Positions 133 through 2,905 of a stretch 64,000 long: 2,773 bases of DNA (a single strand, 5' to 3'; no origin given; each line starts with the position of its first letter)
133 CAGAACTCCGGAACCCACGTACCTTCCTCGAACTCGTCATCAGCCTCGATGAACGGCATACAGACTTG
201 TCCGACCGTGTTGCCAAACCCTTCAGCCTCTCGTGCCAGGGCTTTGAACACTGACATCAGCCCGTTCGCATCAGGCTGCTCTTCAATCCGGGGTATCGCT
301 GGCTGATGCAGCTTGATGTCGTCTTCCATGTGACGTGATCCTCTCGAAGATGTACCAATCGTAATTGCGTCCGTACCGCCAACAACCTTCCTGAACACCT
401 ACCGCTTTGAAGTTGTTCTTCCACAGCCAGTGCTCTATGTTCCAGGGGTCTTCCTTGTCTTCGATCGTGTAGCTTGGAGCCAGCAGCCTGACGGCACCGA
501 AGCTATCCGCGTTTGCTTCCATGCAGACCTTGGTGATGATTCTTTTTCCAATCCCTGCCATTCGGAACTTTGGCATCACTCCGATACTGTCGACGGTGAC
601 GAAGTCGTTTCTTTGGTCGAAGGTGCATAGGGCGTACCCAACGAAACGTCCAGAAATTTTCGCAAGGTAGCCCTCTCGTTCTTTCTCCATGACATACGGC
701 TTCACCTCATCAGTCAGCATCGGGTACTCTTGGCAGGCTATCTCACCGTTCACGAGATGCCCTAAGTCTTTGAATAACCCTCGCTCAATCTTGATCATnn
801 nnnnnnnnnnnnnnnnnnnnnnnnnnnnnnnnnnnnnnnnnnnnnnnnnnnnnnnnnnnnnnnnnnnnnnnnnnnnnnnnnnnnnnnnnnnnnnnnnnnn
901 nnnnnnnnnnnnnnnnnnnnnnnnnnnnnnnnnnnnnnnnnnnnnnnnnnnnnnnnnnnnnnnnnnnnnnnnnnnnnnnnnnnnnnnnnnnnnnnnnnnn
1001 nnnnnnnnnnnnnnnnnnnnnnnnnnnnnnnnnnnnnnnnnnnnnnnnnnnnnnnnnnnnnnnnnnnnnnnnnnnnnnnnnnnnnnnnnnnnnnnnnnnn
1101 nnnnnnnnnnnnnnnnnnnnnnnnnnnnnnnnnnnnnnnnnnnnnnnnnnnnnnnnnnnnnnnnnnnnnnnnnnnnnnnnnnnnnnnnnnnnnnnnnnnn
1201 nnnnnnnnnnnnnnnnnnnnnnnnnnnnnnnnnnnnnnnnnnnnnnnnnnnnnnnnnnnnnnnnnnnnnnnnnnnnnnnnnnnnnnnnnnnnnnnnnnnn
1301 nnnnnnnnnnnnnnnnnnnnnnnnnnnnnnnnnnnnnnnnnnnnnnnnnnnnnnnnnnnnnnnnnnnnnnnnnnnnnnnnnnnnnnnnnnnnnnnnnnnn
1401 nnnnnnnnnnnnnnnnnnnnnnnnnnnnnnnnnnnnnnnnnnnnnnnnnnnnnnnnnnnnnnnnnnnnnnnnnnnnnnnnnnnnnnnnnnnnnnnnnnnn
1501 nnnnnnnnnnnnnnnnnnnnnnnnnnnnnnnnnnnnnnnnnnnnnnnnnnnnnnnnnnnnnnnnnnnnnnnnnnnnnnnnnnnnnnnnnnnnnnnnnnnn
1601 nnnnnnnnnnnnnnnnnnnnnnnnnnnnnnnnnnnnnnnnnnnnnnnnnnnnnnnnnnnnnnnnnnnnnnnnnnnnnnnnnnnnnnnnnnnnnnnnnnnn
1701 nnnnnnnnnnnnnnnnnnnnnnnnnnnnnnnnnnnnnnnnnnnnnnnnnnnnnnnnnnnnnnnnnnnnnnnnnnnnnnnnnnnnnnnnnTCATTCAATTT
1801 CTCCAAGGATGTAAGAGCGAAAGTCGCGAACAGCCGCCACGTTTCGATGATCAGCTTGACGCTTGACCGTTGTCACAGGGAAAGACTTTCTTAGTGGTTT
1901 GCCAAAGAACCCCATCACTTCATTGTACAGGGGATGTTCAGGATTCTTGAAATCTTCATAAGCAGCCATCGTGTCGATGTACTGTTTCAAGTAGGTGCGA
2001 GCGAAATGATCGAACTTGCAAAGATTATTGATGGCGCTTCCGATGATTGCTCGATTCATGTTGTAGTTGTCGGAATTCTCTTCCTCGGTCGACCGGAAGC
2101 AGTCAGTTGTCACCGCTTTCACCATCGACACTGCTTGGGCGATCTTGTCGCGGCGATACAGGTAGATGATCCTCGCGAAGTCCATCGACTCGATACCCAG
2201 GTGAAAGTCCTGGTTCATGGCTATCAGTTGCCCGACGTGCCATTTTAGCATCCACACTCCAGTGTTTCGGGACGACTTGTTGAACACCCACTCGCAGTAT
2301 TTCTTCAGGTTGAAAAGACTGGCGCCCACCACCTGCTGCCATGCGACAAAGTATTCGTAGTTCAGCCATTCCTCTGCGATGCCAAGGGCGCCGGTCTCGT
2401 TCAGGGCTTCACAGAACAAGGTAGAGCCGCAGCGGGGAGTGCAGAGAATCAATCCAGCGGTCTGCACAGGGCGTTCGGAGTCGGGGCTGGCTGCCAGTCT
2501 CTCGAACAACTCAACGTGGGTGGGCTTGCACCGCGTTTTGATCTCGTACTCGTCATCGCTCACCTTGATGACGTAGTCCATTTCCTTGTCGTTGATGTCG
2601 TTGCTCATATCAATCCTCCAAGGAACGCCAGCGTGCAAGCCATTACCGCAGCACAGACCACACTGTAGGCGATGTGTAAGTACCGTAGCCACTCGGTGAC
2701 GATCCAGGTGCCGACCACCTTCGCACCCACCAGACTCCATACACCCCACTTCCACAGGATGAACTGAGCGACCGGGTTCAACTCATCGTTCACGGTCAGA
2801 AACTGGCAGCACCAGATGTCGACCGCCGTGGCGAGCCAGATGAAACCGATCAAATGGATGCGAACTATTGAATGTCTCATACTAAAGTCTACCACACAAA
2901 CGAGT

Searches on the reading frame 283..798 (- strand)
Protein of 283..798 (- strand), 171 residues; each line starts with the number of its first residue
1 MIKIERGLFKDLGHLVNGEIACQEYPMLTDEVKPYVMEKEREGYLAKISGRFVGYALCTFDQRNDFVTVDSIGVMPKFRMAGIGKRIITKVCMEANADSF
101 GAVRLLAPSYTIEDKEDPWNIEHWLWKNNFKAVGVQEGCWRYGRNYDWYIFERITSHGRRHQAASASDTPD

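Call 26: search_protein_families(library=pfam, proteins=[window:283-798:-], max_evalue=0.01)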
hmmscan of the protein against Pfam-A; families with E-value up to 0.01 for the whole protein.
window:283-798:- (171 aa): 3 families
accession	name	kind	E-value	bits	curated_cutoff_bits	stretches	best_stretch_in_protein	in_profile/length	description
PF00583.31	Acetyltransf_1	-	5e-08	33.7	20.7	1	32-103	24-96/116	Acetyltransferase (GNAT) family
PF13673.13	Acetyltransf_10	-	8.6e-05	23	23.6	1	30-101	20-86/128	Acetyltransferase (GNAT) domain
PF13508.13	Acetyltransf_7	-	0.00012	22.9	27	1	44-98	6-58/84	Acetyltransferase (GNAT) domain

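Call 79: find_encoding_contigs(protein=window:283-798:-, flank=10000, max_places=2)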
Protein window:283-798:- (171 aa): 3 contigs read that carry it; 2 places shown.
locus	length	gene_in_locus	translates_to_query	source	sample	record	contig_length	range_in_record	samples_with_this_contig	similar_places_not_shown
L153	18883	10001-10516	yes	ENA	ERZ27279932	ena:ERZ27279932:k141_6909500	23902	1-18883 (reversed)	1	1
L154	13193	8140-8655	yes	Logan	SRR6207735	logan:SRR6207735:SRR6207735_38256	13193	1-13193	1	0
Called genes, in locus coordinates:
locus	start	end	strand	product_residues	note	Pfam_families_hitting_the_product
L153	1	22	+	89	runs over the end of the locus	-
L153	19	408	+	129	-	-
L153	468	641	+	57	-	-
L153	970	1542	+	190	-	PF00929:RNase_T (faint)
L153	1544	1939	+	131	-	PF23886:DUF7239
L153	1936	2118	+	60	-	-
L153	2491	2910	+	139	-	PF21840:DUF6899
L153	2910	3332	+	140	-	-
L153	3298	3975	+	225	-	PF06941:NT5C (weak)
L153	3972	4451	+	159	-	-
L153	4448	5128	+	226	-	-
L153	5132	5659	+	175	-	-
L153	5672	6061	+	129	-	-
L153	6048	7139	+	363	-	PF14743:DNA_ligase_OB_2 (weak)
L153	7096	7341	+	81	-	-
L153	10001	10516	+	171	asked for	PF00583:Acetyltransf_1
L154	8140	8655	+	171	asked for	PF00583:Acetyltransf_1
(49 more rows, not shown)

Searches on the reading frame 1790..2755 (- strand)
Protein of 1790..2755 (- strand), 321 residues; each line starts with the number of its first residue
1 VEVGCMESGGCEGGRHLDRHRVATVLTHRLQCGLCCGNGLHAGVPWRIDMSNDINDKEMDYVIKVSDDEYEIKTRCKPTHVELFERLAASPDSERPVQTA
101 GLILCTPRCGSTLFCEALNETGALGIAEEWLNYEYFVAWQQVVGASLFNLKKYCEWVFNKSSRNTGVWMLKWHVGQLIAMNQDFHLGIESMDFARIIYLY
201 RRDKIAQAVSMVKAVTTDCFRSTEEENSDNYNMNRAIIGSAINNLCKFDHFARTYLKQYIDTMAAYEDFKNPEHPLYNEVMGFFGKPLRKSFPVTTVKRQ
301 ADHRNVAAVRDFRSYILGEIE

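Call 12: search_protein_families(library=pfam, proteins=[window:1790-2755:-], max_evalue=0.01)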
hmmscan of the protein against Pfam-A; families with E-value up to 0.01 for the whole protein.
window:1790-2755:- (321 aa): 1 family
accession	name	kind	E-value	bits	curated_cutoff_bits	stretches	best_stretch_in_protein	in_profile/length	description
PF09037.16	Sulphotransf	-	3.9e-14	53.2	22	1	102-313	3-242/244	Stf0 sulphotransferase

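Call 68: find_related_loci(query=window:1790-2755:-, collection=viral_contigs, flank=6000)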
Query window:1790-2755:- (321 aa) in viral_contigs; peptide patterns used: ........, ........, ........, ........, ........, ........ (x = any residue, [..] = any of these).
No stretch of DNA in the collection matches any of the patterns.
